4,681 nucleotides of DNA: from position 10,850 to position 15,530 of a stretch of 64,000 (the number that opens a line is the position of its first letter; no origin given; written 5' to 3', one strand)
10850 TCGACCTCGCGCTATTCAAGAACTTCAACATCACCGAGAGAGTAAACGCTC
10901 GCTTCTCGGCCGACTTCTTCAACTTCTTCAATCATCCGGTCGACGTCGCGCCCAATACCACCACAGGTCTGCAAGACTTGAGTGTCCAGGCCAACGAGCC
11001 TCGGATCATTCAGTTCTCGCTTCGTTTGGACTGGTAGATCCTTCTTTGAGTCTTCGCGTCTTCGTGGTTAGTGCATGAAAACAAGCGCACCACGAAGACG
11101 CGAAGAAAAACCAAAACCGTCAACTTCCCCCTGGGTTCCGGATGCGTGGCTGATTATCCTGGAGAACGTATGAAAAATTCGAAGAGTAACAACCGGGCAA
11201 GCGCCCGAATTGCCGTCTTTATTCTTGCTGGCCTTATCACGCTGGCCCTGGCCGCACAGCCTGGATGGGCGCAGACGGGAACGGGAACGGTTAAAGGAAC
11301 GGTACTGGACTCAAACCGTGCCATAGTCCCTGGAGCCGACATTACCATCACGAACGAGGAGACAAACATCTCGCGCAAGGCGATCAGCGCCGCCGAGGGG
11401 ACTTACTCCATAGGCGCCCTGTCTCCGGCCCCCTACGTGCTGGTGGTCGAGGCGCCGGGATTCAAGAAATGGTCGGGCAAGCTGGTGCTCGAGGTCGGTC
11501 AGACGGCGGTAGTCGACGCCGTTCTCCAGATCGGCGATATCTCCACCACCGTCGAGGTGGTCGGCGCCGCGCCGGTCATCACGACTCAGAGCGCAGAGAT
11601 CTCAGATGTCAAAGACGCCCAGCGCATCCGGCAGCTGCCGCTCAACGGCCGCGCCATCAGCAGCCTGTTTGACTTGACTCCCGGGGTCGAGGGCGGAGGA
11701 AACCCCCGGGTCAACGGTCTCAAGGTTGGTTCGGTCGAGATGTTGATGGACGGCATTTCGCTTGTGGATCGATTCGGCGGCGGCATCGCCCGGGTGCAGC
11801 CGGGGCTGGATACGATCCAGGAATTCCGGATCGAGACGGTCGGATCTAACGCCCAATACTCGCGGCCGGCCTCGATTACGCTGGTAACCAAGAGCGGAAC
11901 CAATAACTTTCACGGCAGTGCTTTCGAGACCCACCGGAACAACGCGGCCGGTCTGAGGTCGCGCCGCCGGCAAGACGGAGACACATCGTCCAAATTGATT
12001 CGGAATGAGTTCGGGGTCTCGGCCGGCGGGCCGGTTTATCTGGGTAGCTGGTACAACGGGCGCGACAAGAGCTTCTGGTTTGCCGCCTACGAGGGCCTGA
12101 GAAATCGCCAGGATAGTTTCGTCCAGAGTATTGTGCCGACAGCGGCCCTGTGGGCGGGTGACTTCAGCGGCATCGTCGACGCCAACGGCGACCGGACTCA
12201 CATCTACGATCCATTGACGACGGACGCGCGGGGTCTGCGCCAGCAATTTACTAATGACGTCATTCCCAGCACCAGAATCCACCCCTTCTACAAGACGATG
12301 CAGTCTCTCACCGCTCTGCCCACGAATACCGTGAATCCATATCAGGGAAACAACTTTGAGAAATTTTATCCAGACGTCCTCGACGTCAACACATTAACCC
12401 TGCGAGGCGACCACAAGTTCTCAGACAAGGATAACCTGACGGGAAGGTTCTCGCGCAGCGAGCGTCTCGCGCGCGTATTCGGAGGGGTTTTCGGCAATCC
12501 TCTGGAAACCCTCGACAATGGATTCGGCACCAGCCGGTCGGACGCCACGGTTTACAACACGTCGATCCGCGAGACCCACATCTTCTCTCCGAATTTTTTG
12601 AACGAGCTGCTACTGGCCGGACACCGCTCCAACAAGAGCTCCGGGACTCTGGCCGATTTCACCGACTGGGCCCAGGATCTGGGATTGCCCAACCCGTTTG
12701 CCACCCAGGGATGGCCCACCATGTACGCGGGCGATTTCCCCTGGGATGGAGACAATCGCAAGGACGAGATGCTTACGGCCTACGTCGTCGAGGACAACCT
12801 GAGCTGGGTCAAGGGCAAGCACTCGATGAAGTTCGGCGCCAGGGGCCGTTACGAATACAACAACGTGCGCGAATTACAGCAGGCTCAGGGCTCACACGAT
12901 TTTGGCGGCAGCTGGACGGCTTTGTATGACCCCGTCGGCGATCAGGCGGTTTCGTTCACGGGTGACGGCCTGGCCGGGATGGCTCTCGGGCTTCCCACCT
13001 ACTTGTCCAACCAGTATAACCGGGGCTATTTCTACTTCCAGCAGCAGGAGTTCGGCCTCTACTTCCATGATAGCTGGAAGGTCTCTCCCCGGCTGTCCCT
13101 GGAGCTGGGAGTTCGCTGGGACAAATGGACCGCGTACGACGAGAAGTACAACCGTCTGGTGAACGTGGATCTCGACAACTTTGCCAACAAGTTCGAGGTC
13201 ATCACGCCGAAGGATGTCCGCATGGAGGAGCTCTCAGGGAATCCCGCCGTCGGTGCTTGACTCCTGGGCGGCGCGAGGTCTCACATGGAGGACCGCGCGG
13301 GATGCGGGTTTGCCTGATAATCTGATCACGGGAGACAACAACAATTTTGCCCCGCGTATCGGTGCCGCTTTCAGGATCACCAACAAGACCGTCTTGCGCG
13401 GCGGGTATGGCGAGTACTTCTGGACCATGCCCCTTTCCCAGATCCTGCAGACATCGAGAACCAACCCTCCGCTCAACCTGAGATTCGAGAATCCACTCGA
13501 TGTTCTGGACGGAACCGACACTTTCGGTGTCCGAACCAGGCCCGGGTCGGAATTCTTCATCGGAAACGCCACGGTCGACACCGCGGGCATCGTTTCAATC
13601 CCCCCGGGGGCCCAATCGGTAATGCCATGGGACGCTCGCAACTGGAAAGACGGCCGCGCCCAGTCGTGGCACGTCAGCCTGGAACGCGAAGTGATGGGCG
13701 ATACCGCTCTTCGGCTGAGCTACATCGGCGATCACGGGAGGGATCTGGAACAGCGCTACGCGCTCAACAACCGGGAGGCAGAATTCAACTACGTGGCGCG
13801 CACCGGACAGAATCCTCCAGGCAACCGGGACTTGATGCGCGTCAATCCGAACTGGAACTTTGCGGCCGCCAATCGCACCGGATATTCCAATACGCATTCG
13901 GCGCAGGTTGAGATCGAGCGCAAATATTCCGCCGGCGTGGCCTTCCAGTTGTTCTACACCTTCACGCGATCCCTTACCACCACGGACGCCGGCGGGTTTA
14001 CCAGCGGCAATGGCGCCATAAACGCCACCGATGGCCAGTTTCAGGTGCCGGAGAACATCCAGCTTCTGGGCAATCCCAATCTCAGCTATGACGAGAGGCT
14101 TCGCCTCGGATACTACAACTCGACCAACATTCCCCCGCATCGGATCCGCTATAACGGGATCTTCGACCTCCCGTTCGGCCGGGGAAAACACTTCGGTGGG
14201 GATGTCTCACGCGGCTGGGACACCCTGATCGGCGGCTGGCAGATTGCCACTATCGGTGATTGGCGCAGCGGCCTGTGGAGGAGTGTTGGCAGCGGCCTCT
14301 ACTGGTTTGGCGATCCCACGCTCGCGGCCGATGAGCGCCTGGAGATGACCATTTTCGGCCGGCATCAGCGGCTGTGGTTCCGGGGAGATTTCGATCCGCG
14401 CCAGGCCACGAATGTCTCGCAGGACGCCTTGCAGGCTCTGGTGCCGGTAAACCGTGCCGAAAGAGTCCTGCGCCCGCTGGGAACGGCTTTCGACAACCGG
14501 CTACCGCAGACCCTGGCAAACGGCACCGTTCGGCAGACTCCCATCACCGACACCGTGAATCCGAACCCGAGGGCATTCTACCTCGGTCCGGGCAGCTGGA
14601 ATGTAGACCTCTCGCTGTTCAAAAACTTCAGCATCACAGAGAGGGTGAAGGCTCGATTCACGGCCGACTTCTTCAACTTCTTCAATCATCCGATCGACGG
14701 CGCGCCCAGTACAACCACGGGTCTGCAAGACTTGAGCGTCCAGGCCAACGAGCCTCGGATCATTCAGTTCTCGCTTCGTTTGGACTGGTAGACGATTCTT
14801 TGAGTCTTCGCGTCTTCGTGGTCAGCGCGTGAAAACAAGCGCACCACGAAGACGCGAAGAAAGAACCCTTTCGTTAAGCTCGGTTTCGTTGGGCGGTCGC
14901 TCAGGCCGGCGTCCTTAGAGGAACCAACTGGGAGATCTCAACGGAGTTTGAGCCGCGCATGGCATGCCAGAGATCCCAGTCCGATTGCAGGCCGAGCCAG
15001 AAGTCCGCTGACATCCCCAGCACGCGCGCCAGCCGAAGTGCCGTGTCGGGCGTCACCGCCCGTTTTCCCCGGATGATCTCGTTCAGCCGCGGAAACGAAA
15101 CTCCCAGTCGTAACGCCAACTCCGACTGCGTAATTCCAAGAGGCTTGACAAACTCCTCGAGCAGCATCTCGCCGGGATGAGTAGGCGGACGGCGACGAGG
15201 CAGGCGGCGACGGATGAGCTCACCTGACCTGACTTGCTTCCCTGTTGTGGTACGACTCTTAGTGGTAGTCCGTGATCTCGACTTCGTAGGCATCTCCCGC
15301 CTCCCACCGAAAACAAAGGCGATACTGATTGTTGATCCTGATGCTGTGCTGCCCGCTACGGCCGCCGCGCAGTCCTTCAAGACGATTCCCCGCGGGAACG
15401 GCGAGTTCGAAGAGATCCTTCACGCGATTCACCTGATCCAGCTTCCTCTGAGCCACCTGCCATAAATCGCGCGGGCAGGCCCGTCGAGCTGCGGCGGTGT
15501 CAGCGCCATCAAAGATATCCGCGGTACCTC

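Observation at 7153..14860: Tandem pair of giant TonB-dependent receptor paralogs, each bounded by the same 56-bp hairpin, with unequal decay (5 breaks vs 1)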

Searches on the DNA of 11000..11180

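Call 60: search_rna_families(source=window, start=11000, end=11180, threshold=evalue, max_evalue=1)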
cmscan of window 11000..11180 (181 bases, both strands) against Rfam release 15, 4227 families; matches with E-value up to 1: 17.
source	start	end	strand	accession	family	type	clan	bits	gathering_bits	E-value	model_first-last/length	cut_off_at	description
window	11049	11108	+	RF00798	mir-49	Gene; miRNA;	-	28.1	60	0.00052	1-74/74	no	mir-49 microRNA precursor family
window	11051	11106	+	RF03702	MIR851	Gene; miRNA;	-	24.4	90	0.0066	27-82/108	no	MIR851 microRNA precursor family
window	11051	11106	-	RF01034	mir-618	Gene; miRNA;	-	23.8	96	0.0096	20-76/95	no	mir-618 microRNA precursor family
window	11050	11106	+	RF03394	mir-2574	Gene; miRNA;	-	23.6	90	0.0057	1-68/68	no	mir-2574 microRNA precursor family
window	11044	11110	-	RF03578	mir-3910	Gene; miRNA;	-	23.2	95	0.012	1-82/82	no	mir-3910 microRNA precursor family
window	11051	11106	+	RF03872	MIR6426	Gene; miRNA;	-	22.6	96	0.019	1-84/84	no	MIR6426 microRNA precursor family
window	11051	11106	-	RF03872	MIR6426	Gene; miRNA;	-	22.3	96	0.023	1-84/84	no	MIR6426 microRNA precursor family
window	11050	11112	+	RF03990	mir-4888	Gene; miRNA;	-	22.2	90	0.059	1-73/73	no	mir-4888 microRNA precursor family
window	11051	11107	-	RF03394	mir-2574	Gene; miRNA;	-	22.1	90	0.016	1-68/68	no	mir-2574 microRNA precursor family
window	11051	11107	-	RF03831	mir-627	Gene; miRNA;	-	20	86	0.038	1-87/87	no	mir-627 microRNA precursor family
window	11030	11118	-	RF00739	MIR476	Gene; miRNA;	-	19.7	80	0.24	1-92/92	no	MIR476 microRNA precursor family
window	11044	11115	-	RF03504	mir-9461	Gene; miRNA;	-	19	84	0.089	1-80/80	no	mir-9461 microRNA precursor family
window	11050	11107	-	RF03763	mir-2568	Gene; miRNA;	-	18.2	90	0.18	21-68/88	no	mir-2568 microRNA precursor family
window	11051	11106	+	RF00961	mir-581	Gene; miRNA;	-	18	100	0.35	15-75/89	no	mir-581 microRNA precursor family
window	11051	11107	-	RF04095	MIR9746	Gene; miRNA;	-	16.7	79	0.82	1-110/110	no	MIR9746 microRNA precursor family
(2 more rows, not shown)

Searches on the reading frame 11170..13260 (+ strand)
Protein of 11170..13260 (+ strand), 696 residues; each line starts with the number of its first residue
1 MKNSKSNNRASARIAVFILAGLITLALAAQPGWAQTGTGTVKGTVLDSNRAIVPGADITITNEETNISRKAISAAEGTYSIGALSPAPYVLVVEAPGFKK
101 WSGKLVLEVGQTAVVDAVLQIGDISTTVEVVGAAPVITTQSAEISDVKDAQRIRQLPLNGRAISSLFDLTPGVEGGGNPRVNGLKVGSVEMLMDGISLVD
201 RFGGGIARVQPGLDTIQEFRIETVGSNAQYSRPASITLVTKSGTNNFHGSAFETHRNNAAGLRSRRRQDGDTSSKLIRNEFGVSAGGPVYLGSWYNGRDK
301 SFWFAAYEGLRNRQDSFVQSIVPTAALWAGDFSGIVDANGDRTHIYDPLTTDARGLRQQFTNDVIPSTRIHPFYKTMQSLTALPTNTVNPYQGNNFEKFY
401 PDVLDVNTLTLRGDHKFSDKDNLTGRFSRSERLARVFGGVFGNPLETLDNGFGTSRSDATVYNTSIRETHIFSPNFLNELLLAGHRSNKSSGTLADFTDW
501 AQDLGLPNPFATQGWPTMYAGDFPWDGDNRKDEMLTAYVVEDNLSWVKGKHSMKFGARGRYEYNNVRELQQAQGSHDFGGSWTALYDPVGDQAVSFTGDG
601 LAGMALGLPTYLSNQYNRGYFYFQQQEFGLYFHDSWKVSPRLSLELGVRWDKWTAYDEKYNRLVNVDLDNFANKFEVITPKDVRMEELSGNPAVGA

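Call 24: find_encoding_contigs(protein=window:11170-13260:+, flank=10000, max_places=6)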
Protein window:11170-13260:+ (696 aa): no gene with exactly this product is on record in the collection.

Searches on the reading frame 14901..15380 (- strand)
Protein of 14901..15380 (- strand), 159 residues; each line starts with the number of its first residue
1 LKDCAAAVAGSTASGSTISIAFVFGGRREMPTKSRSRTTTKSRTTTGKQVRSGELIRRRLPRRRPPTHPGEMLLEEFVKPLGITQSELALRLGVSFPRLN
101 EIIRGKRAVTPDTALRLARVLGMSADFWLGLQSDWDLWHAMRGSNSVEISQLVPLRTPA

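Call 11: search_protein_families(library=pfam, proteins=[window:14901-15380:-])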
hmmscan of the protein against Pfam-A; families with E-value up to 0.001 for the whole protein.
window:14901-15380:- (159 aa): 2 families
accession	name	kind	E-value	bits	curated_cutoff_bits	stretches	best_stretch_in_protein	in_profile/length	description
PF01381.28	HTH_3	-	1e-13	51.5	23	1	75-128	2-55/55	Helix-turn-helix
PF13560.12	HTH_31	-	1.1e-06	29.2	27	1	73-125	13-58/64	Helix-turn-helix domain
